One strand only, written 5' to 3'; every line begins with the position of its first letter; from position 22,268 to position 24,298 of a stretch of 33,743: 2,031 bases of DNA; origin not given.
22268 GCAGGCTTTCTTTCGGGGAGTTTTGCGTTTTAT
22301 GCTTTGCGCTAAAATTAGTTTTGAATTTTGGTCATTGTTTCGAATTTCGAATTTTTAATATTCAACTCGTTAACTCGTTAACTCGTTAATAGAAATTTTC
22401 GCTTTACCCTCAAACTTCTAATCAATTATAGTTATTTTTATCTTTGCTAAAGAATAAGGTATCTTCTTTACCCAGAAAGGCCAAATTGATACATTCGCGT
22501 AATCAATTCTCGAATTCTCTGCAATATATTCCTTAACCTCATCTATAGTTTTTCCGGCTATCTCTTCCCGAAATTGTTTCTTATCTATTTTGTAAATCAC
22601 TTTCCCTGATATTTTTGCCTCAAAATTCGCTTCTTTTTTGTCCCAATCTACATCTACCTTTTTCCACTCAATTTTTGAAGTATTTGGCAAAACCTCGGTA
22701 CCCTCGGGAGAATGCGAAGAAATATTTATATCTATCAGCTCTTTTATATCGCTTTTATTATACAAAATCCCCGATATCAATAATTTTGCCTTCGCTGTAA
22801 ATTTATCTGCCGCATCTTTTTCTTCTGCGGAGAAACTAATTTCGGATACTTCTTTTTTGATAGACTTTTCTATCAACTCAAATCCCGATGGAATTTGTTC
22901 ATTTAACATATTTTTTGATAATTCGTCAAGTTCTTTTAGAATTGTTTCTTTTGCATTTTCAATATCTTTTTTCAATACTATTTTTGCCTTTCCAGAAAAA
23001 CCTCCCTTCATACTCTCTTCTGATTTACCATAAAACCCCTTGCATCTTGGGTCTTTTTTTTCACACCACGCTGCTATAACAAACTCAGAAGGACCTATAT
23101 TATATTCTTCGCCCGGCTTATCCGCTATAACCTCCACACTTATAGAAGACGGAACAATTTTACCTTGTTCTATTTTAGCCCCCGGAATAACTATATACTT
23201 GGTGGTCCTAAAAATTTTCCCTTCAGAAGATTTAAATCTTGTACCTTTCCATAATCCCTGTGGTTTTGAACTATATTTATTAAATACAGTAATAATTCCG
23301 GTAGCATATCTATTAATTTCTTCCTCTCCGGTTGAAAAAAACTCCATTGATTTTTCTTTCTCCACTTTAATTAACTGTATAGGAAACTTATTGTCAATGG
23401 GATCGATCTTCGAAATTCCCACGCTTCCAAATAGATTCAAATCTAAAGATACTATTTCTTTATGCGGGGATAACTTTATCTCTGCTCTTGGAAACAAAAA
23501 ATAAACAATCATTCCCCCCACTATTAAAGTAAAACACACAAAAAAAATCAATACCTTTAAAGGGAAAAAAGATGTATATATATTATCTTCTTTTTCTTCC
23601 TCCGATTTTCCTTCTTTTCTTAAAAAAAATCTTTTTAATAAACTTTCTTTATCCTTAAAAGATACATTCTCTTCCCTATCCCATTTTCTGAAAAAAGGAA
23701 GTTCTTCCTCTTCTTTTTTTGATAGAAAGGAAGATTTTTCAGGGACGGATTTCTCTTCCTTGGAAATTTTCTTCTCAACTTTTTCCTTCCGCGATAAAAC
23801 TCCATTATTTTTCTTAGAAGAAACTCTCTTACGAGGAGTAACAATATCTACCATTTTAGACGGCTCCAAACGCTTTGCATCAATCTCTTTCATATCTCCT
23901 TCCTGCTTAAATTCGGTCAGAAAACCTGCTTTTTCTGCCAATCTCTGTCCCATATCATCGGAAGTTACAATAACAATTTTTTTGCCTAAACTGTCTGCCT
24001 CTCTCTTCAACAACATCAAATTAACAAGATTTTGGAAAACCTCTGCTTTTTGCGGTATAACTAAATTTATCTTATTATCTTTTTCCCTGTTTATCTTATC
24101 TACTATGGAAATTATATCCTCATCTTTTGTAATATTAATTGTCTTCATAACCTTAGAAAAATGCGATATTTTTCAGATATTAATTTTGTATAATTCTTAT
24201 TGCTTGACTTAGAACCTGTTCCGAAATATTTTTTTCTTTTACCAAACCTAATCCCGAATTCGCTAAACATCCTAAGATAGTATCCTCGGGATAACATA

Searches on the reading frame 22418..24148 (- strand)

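Call 11: search_protein_families(library=pfam, proteins=[window:22418-24148:-])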
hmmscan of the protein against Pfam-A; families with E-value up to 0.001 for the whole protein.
window:22418-24148:- (576 aa): 1 family
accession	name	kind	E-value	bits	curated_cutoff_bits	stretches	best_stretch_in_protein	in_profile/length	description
PF21110.3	GlxA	-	0.00029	21.9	27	1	282-349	2-77/105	GlxA beta barrel domain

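Call 82: search_protein_families(library=ncbifam, proteins=[window:22418-24148:-], max_evalue=0.01)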
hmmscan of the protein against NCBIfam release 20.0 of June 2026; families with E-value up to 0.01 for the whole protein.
window:22418-24148:- (576 aa): 1 family
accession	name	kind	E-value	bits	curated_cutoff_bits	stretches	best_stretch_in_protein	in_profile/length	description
NF052501.1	RdCuOxGlxASco2837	equivalog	0.00068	18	800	1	281-351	150-228/645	radical copper oxidase GlxA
